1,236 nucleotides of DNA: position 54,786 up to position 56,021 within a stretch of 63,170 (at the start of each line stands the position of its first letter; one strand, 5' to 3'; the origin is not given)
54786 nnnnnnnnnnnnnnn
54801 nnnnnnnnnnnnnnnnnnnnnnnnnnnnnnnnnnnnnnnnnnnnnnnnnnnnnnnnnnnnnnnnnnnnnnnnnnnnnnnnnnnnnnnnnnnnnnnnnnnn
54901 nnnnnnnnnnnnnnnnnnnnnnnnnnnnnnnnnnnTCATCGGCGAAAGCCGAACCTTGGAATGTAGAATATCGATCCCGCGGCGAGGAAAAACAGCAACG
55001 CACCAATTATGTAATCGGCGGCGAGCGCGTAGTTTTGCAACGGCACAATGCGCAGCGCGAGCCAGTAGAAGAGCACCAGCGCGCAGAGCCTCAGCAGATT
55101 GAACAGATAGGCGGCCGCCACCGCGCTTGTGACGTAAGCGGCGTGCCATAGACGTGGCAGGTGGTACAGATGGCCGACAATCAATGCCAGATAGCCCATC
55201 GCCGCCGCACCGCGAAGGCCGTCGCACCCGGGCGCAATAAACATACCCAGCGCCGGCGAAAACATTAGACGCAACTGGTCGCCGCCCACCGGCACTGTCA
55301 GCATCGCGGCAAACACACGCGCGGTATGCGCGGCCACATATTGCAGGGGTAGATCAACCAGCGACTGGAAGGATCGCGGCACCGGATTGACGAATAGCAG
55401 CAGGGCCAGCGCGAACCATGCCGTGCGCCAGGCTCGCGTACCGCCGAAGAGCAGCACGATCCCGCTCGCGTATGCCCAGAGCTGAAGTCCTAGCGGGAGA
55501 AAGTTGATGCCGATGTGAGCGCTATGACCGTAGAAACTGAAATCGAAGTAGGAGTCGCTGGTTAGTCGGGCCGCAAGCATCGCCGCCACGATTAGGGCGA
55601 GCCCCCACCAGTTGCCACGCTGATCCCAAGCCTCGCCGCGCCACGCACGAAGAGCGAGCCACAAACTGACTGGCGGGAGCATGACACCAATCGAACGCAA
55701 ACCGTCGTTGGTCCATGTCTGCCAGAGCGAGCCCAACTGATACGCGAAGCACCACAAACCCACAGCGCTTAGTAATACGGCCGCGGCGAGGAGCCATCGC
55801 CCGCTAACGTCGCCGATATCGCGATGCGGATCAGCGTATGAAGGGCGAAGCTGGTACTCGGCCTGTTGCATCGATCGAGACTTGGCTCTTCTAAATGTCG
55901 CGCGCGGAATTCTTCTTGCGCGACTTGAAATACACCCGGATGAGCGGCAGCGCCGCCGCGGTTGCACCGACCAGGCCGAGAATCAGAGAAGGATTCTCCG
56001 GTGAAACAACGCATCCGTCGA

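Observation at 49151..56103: Exosortase-EpsI operon headed by a passenger-less sorting-signal peptide and followed by two giant beta-propeller proteins that carry no sorting signal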

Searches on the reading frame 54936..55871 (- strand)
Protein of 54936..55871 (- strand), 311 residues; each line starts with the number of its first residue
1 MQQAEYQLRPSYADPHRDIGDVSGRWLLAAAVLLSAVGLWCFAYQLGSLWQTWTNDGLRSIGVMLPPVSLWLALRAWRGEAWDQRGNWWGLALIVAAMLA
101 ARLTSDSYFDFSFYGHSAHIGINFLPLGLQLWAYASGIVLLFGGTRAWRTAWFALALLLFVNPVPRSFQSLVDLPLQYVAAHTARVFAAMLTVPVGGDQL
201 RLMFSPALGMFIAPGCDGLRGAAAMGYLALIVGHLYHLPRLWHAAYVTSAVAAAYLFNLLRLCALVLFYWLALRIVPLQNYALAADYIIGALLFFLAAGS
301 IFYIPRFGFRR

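Call 8: search_protein_families(library=ncbifam, max_evalue=0.1, proteins=[window:54936-55871:-])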
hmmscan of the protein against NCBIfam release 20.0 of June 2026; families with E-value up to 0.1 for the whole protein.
window:54936-55871:- (311 aa): 10 families
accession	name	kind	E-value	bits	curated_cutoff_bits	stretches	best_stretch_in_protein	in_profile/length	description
TIGR04199.1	exosort_xrtJ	exception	1.8e-78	264.8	200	1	34-303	4-270/522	exosortase J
TIGR02602.1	8TM_EpsH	subfamily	2.3e-17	63.3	105.55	1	50-272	1-209/241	exosortase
NF038142.1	exosort_XrtW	exception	2.2e-12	46.1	425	1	30-264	4-225/494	exosortase W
TIGR04151.1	exosort_VPDSG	exception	7.8e-11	41.9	300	1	28-251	31-245/306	VPDSG-CTERM-specific exosortase XrtC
TIGR04152.1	exosort_VPLPA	exception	1.6e-10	40.7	400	1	60-264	11-202/486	VPLPA-CTERM-specific exosortase XrtD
TIGR03109.2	exosort_XrtA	exception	2.3e-10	40.3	208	1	31-298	3-249/261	exosortase A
TIGR03113.1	exosort_XrtB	exception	4.8e-08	32.9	275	1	68-268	38-228/268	exosortase B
TIGR04178.1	exo_archaeo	signature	1.2e-07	31.9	23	1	211-303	2-89/97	exosortase/archaeosortase family protein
NF035943.2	exosort_XrtV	exception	3.2e-06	26.6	313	1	51-271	26-234/270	exosortase V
NF033464.1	cyanoexo_CrtC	exception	0.00014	21.5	225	1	46-270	27-243/278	cyanoexosortase C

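Call 9: search_protein_families(library=pfam, max_evalue=0.1, proteins=[window:54936-55871:-])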
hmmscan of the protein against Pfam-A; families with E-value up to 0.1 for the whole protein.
window:54936-55871:- (311 aa): 1 family
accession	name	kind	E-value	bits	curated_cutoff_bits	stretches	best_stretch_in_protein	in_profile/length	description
PF09721.15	Exosortase_EpsH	-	4.1e-32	112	25.7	1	39-304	5-250/254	Transmembrane exosortase (Exosortase_EpsH)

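Call 11: find_encoding_contigs(protein=window:54936-55871:-, flank=10000, max_places=10)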
Protein window:54936-55871:- (311 aa): 4 contigs read that carry it; 2 places shown.
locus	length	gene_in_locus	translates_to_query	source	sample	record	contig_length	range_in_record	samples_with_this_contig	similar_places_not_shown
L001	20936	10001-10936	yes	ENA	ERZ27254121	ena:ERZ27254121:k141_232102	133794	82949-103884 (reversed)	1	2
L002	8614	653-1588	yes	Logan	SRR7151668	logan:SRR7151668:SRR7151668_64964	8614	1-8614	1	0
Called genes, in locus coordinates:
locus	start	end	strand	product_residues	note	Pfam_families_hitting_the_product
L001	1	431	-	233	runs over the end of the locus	PF06267:DUF1028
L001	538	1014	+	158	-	-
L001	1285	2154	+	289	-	PF05853:BKACE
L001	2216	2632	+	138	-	PF04075:F420H2_quin_red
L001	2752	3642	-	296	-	PF13468:Glyoxalase_3 (faint), PF00903:Glyoxalase, PF13669:Glyoxalase_4 (weak)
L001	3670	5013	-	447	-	PF00296:Bac_luciferase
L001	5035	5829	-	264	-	PF00561:Abhydrolase_1, PF12697:Abhydrolase_6, PF12146:Hydrolase_4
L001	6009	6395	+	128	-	PF00903:Glyoxalase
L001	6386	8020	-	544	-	PF00324:AA_permease, PF13520:AA_permease_2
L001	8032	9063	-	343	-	PF01436:NHL (faint)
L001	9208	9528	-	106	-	PF03413:PepSY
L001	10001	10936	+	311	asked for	PF09721:Exosortase_EpsH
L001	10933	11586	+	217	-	-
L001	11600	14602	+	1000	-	-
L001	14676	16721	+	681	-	-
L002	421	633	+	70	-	PF27850:Targ_of_XrtJ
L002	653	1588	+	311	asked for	PF09721:Exosortase_EpsH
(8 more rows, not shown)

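Call 12: find_homologous_proteins(query=window:54936-55871:-, max_evalue=1e-10)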
Query window:54936-55871:- (311 aa): 395 proteins with E <= 1e-10 among 8000 candidates; the best 120 are listed.
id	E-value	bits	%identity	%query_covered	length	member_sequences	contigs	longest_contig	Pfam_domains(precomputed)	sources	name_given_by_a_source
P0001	2.5e-202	689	100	100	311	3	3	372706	PF09721.16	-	-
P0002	1.4e-88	316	58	89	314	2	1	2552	PF09721.16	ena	-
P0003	2.6e-88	315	58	90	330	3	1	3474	PF09721.16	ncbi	-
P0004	2.7e-88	315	55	95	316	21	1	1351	PF09721.16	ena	-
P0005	5.8e-88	314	55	86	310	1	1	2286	PF09721.16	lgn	-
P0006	2.6e-87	311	56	84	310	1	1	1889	PF09721.16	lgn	-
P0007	2.9e-87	311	53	99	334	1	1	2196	PF09721.16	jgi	jgi:exosortase J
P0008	1.3e-86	309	54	95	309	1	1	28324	PF09721.16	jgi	-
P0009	3.3e-86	308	55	87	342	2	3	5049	PF09721.16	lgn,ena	-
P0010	1.7e-85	305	55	91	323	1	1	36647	PF09721.16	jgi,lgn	-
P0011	6.6e-85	303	54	90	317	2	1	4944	PF09721.16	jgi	-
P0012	5.6e-84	300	54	87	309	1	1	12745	PF09721.16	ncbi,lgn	-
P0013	1.0e-83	300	52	97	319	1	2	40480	PF09721.16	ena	-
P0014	4.9e-83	297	55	86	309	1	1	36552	PF09721.16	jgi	jgi:exosortase J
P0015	5.8e-83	297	54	94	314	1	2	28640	PF09721.16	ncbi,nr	ncbi:MAG: exosortase J [Gammaproteobacteria bacterium]|nr:exosortase J [Gammaproteobacteria bacteriu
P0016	1.8e-82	295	57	86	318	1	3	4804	PF09721.16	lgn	-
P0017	4.3e-82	294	53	90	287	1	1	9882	PF09721.16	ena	-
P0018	6.5e-82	294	52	89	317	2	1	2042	PF09721.16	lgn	-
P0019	6.6e-82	294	54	98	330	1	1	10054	PF09721.16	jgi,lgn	-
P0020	7.7e-82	293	53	96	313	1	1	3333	PF09721.16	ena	-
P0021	2.6e-81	292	55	90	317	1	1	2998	PF09721.16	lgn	-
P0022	3.4e-81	291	54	90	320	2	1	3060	PF09721.16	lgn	-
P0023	3.9e-81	291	53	90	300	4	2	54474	PF09721.16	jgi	jgi:exosortase J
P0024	4.6e-81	291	57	83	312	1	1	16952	PF09721.16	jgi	jgi:exosortase J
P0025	5.8e-81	291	56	86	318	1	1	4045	PF09721.16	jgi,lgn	jgi:exosortase J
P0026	6.3e-81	290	52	96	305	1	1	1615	PF09721.16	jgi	jgi:exosortase J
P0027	7.7e-81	290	50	98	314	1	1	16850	PF09721.16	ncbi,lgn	ncbi:MAG: exosortase J [Gammaproteobacteria bacterium]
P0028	2.0e-80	289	52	97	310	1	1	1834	PF09721.16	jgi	jgi:exosortase J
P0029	3.3e-80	288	55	87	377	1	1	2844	PF09721.16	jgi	jgi:exosortase J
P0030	7.4e-80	287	53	90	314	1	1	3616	PF09721.16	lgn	-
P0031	2.2e-79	285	51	96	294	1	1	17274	PF09721.16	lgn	-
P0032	2.8e-79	285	55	90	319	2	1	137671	PF09721.16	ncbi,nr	ncbi:MAG TPA: exosortase J [Gammaproteobacteria bacterium]|nr:exosortase J [Gammaproteobacteria bact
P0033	3.5e-79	285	54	89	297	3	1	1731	PF09721.16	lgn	-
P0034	5.2e-79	284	52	93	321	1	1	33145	PF09721.16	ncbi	-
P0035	1.1e-78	283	53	90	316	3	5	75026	PF09721.16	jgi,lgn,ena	jgi:exosortase J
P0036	1.1e-78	283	52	92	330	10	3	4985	PF09721.16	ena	-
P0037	1.3e-78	283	50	95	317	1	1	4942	PF09721.16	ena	-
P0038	1.7e-78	282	52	91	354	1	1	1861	PF09721.16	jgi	jgi:exosortase J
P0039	4.1e-78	281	53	92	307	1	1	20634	PF09721.16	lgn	-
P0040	4.7e-78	281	53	88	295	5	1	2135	PF09721.16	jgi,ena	-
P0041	8.7e-78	280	52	90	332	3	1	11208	PF09721.16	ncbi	-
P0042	9.8e-78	280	53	90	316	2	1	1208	PF09721.16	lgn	-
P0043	1.8e-77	279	54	89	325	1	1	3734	PF09721.16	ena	-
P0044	3.2e-77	278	52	96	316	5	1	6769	PF09721.16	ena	-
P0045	6.6e-77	277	52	86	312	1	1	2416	PF09721.16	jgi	jgi:exosortase J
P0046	1.4e-76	276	52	87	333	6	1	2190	PF09721.16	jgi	-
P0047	4.1e-76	275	54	80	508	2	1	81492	PF09721.16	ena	-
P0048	4.3e-76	275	52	91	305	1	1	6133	PF09721.16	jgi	jgi:exosortase J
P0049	4.3e-76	275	48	97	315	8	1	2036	PF09721.16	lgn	-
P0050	6.0e-76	274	51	84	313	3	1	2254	PF09721.16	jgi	jgi:exosortase J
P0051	1.5e-75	273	49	100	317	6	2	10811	PF09721.16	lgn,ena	-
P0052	3.0e-75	272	50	90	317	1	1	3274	PF09721.16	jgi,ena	jgi:exosortase J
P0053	3.6e-75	271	52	86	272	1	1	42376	PF09721.16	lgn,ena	-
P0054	3.7e-75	271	55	82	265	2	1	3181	PF09721.16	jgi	jgi:exosortase J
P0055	4.0e-75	271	51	86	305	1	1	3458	PF09721.16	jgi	jgi:exosortase J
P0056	7.1e-75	271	48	98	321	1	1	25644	PF09721.16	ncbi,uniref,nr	ncbi:exosortase J [Acidobacterium sp. S8]|uniref:exosortase J n=1 Tax=Acidobacterium sp. S8 TaxID=16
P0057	1.7e-74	269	54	82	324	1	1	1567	PF09721.16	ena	-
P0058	8.0e-74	267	48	91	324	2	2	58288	PF09721.16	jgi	-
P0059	9.5e-74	267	50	95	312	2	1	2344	PF09721.16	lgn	-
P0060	1.5e-73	266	53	86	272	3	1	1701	PF09721.16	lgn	-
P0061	7.0e-73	264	51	90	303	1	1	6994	PF09721.16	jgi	jgi:exosortase J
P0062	1.1e-72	263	54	87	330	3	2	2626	PF09721.16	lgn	-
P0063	3.8e-72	262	48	98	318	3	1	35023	PF09721.16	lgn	-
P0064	1.2e-71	260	53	84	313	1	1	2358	PF09721.16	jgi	jgi:exosortase J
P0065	1.3e-71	260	50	85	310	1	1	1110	PF09721.16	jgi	jgi:exosortase J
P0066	1.5e-71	260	54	85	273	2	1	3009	PF09721.16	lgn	-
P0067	2.4e-71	259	51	88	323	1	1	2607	PF09721.16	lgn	-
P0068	3.1e-71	259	52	89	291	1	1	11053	PF09721.16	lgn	-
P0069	5.4e-71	258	52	91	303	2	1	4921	PF09721.16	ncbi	-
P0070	7.3e-71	257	51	88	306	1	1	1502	PF09721.16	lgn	-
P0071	2.2e-70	256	51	86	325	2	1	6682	PF09721.16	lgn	-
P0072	2.8e-70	255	49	84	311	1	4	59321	PF09721.16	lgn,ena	-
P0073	5.2e-70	255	48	95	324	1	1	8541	PF09721.16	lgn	-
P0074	7.8e-70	254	48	89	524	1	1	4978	PF09721.16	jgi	jgi:exosortase J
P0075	1.2e-69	253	49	90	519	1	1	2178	PF09721.16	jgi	jgi:exosortase J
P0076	1.2e-69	253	50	86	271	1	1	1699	PF09721.16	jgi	jgi:exosortase J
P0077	1.8e-69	253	50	82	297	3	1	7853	PF09721.16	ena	-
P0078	2.0e-69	253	51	87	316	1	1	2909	PF09721.16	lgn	-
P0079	2.0e-69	253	53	84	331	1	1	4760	PF09721.16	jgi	jgi:exosortase J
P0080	3.0e-69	252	54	85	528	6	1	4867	PF09721.16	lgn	-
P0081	4.0e-69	252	51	84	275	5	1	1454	PF09721.16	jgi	jgi:exosortase J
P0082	4.2e-69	252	51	89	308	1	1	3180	PF09721.16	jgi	jgi:exosortase J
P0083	4.9e-69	251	49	87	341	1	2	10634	PF09721.16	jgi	jgi:exosortase J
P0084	6.2e-69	251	56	80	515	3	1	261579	PF09721.16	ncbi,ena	-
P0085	1.1e-68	250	46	91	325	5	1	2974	PF09721.16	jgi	jgi:exosortase J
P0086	1.4e-68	250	50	85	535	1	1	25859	PF09721.16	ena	-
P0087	1.5e-68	250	55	74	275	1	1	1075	PF09721.16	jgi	jgi:exosortase J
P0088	1.8e-68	249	49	88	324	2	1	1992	PF09721.16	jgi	jgi:exosortase J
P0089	1.8e-68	249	47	89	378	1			PF09721.16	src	-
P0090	2.0e-68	249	53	81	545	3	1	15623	PF09721.16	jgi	jgi:exosortase J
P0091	3.8e-68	248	50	92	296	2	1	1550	PF09721.16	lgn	-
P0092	8.0e-68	247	48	89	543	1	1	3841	PF09721.16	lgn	-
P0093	8.8e-68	247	54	80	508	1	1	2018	PF09721.16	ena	-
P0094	9.4e-68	247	49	91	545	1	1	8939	PF09721.16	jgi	jgi:exosortase J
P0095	1.1e-67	247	49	86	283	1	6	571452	PF09721.16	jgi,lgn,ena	-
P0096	1.6e-67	246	53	85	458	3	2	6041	PF09721.16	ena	-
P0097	1.6e-67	246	51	87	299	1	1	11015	PF09721.16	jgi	jgi:exosortase J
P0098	2.3e-67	246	49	83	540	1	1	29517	PF09721.16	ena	-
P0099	2.8e-67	246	50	86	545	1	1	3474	PF09721.16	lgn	-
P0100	2.8e-67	246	50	85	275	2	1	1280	PF09721.16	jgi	jgi:exosortase J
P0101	3.1e-67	245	48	84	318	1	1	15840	PF09721.16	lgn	-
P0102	3.7e-67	245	49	84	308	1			PF09721.16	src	-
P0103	6.3e-67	244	48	85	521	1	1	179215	PF09721.16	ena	-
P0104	7.6e-67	244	50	91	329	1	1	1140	PF09721.16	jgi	jgi:exosortase J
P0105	1.1e-66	244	48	89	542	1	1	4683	PF09721.16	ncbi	ncbi:MAG TPA: exosortase J, partial [Edaphobacter sp.]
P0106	1.2e-66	243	49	84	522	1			PF09721.16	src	-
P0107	1.4e-66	243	51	82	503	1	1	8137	PF09721.16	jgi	-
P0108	1.5e-66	243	45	96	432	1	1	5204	PF09721.16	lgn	-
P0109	1.7e-66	243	47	88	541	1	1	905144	PF09721.16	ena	-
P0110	1.9e-66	243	48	90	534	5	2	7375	PF09721.16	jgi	jgi:exosortase J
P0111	1.9e-66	243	48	89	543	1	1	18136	PF09721.16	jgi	jgi:exosortase J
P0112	1.9e-66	243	52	80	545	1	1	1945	PF09721.16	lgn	-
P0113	2.2e-66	243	48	89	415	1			PF09721.16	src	-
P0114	2.2e-66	243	50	83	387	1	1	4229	PF09721.16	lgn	-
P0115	2.4e-66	243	48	82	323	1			PF09721.16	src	-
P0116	2.4e-66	242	53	80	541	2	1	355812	PF09721.16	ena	-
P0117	2.8e-66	242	50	84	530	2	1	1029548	PF09721.16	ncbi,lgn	-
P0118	3.0e-66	242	50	78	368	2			PF09721.16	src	-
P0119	3.1e-66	242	51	81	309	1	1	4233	PF09721.16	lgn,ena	-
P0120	3.3e-66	242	47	84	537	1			PF09721.16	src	-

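Call 17: find_related_loci(query=A1, collection=genome_contigs, flank=10000)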
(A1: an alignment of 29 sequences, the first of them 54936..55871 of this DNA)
Query A1 (311 aa) in genome_contigs; peptide patterns used: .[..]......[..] (x = any residue, [..] = any of these).
361 stretches matched a pattern; 360 encode a relative of the query (tblastn E <= 1e-3); the best 80 are kept; 80 distinct loci.
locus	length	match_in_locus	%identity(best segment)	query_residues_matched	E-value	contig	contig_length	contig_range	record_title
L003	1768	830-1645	52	21-311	3e-90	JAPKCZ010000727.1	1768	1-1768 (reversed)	MAG: Kiritimatiellae bacterium isolate ANT-77 NODE_24860_length_1768_cov_2.837128, whole genome shotgun sequence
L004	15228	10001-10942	51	2-306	9e-85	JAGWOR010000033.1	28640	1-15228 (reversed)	MAG: Gammaproteobacteria bacterium isolate REEB260 contig-150_2500, whole genome shotgun sequence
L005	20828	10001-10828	48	33-311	3e-80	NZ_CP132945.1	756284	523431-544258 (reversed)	Tunturiibacter lichenicola strain MP8S11 plasmid unnamed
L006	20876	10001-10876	52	19-306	1e-79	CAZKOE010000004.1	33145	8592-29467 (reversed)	MAG TPA_asm: uncultured Gammaproteobacteria bacterium isolate SRP187154_co1_354 genome assembly, contig: NODE_1177_lengt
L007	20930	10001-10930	47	3-306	2e-76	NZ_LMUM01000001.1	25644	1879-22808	Acidobacterium sp. S8 NODE_1_length_25586_cov_9.366959, whole genome shotgun sequence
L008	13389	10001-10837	53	28-306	5e-76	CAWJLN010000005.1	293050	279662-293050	MAG: uncultured Gammaproteobacteria bacterium isolate MFD02416.bin.2.93 genome assembly, contig: contig_42802, whole gen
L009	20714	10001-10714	55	49-290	3e-75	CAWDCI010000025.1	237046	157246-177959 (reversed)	MAG: uncultured Acidobacteriaceae bacterium isolate MFD04780.bin.2.9 genome assembly, contig: contig_39309, whole genome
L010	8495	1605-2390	54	26-298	4e-75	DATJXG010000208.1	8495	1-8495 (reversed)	MAG TPA_asm: Terriglobales bacterium isolate SMAG_U15120 k141_2220687, whole genome shotgun sequence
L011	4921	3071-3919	52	23-306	1e-74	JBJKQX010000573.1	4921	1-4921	MAG: Candidatus Binataceae bacterium isolate Bin_45 S1Ck127_1318897_flag_0_multi_6.0000_len_4921, whole genome shotgun s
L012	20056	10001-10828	50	33-311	4e-74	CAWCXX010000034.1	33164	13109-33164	MAG: uncultured Acidobacteriaceae bacterium isolate MFD03044.bin.2.56 genome assembly, contig: contig_35272, whole genom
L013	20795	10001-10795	49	29-297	1e-73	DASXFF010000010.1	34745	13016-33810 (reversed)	MAG TPA_asm: Terracidiphilus sp. isolate SMAG_U5131 k141_2185898, whole genome shotgun sequence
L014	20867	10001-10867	46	3-297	2e-73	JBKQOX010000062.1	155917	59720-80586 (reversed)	MAG: Terracidiphilus sp. isolate LAWAr2D2E2F__bin_7 LAWAr2D2E2F_000000279927, whole genome shotgun sequence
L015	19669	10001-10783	50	34-298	5e-73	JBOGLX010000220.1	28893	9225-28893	MAG: Terracidiphilus sp. isolate TC-S_metawrap_bin.184 k127_484548, whole genome shotgun sequence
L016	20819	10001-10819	48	31-306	3e-72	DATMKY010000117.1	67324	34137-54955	MAG TPA_asm: Edaphobacter sp. isolate SMAG_U12783 k141_123610, whole genome shotgun sequence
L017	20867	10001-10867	45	2-297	2e-72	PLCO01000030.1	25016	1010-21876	MAG: Acidobacteriaceae bacterium isolate palsa_249 73.20111000_P3D.47_contig_12864, whole genome shotgun sequence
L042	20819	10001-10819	48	31-306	9e-71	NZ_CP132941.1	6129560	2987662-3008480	Tunturiibacter psychrotolerans strain X4BP1 chromosome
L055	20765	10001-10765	48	49-306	3e-70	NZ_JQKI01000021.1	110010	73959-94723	Edaphobacter aggregans DSM 19364 Q363DRAFT_scaffold00016.16_C, whole genome shotgun sequence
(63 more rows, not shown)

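Call 49: search_solved_structures(query=A1, max_evalue=1, show_alignments=2)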
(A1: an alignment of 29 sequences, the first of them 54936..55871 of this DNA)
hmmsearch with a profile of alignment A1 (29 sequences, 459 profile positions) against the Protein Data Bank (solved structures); distinct sequences matched with E-value up to 1: 1.
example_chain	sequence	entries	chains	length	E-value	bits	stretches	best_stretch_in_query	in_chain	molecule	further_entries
8sjh_A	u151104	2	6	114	0.17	14.1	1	277-368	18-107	Topoisomerase 1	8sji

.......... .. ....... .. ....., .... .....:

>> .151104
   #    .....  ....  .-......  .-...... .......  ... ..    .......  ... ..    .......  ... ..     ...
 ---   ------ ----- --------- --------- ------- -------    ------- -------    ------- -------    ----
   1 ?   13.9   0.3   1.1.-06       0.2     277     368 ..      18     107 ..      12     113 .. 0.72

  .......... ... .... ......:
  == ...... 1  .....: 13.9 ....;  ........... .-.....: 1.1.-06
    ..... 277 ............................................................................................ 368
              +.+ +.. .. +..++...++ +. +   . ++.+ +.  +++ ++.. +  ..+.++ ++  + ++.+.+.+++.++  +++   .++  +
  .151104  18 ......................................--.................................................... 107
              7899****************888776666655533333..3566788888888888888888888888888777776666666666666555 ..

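Call 79: search_protein_families(library=ncbifam, max_evalue=0.01, proteins=[L042:11526-13571:+, L013:7904-9847:+, L055:11528-13483:+, L006:13765-16860:+, L042:9914-11572:+])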
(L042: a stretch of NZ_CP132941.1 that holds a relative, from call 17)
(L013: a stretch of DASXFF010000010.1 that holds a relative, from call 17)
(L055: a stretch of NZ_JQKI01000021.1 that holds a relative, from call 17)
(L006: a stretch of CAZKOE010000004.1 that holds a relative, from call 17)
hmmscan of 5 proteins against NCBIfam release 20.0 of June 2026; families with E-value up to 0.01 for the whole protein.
L042:11526-13571:+ (681 aa): 4 families
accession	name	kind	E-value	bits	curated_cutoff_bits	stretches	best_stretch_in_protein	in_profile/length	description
NF035926.1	scyF_NHL_VPEP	equivalog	1.1e-14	54.4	350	3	386-600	31-264/376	scytonemin biosynthesis PEP-CTERM protein ScyF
NF052228.1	T9SS_PorZ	equivalog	1.1e-05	24.1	260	0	540-653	433-548/757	type IX secretion system anionic LPS delivery protein PorZ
NF000096.1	stregra_B_VgbB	exception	2.8e-05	23.5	600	1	460-636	64-240/295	streptogramin B lyase Vgb(B)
NF000022.1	stregra_B_VgbA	exception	0.00014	21.1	600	1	537-663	14-125/299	streptogramin B lyase Vgb(A)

L013:7904-9847:+ (647 aa): 4 families
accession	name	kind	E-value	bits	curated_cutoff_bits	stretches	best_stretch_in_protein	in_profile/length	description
NF035926.1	scyF_NHL_VPEP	equivalog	6.1e-07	28.9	350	0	510-621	153-265/376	scytonemin biosynthesis PEP-CTERM protein ScyF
NF052228.1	T9SS_PorZ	equivalog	0.00019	20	260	0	511-623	433-553/757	type IX secretion system anionic LPS delivery protein PorZ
NF000022.1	stregra_B_VgbA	exception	0.00037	19.7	600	1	423-579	100-252/299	streptogramin B lyase Vgb(A)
NF000096.1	stregra_B_VgbB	exception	0.00084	18.6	600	1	423-577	100-250/295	streptogramin B lyase Vgb(B)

L055:11528-13483:+ (651 aa): 2 families
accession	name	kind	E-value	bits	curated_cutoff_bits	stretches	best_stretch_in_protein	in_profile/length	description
NF035926.1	scyF_NHL_VPEP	equivalog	6.4e-10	38.7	350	2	359-488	142-268/376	scytonemin biosynthesis PEP-CTERM protein ScyF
NF000022.1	stregra_B_VgbA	exception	0.0031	16.7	600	0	325-562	15-236/299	streptogramin B lyase Vgb(A)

L006:13765-16860:+ (1031 aa): 11 families
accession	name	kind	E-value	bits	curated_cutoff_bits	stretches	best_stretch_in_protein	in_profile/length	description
NF008258.1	PRK11028.1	equivalog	1.3e-36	126.4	370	4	492-605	5-114/330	6-phosphogluconolactonase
TIGR03866.1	PQQ_ABC_repeats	subfamily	3.6e-27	95.2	287.3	5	380-492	36-139/310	PQQ-dependent catabolism-associated beta-propeller protein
NF050136.1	PGL_lacton_Staph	exception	2e-20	73.1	500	1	532-604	150-221/341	6-phosphogluconolactonase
TIGR02276.1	beta_rpt_yvtn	repeat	3e-18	65.5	27.85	0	983-999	1-17/42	beta-propeller repeat protein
NF052340.1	hydrazine_beta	equivalog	2.7e-17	62.9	560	0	522-551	337-366/372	hydrazine synthase subunit beta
NF052460.1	L-NosZ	equivalog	3.3e-13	49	700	2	780-996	40-238/480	clade III lactonase-type nitrous-oxide reductase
NF038117.1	choice_anch_I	subfamily_domain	3e-09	36.3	300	0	622-762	4-121/458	choice-of-anchor I family protein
TIGR03907.1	QH_beta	equivalog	1.9e-07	30.5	223.2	0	458-544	13-100/338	quinohemoprotein amine dehydrogenase subunit beta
NF052342.1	hydrazine_BC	exception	5.2e-07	28.2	1250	0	526-686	40-192/690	hydrazine synthase subunit beta-gamma fusion subunit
NF052280.1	7_blade_YncE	equivalog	6.7e-05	21.8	400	0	446-494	271-315/338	7-bladed beta-propeller protein YncE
TIGR01965.1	VCBS_repeat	domain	8.9e-05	22.6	15.5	0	979-1005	29-55/99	VCBS domain-containing protein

L042:9914-11572:+ (552 aa): 10 families
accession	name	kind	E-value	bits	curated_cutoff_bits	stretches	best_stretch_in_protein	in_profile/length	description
TIGR04199.1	exosort_xrtJ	exception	2.4e-202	673.5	200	1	31-550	2-522/522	exosortase J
NF038142.1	exosort_XrtW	exception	9.7e-15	53.9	425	1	31-310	6-271/494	exosortase W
TIGR04151.1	exosort_VPDSG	exception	5e-13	49.1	300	1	31-262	30-261/306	VPDSG-CTERM-specific exosortase XrtC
TIGR03109.2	exosort_XrtA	exception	3.9e-12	46.2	208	1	31-305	4-260/261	exosortase A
TIGR02602.1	8TM_EpsH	subfamily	1.1e-10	41.4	105.55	1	59-301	11-237/241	exosortase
TIGR04178.1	exo_archaeo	signature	1.6e-09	37.9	23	1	207-305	2-95/97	exosortase/archaeosortase family protein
TIGR04152.1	exosort_VPLPA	exception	2e-09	37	400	1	59-386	11-324/486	VPLPA-CTERM-specific exosortase XrtD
NF033464.1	cyanoexo_CrtC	exception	1.6e-08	34.4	225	1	164-263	139-238/278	cyanoexosortase C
TIGR03113.1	exosort_XrtB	exception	2.9e-06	27.1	275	1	50-300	22-260/268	exosortase B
NF035943.2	exosort_XrtV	exception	4.6e-06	26.1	313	1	31-301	10-263/270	exosortase V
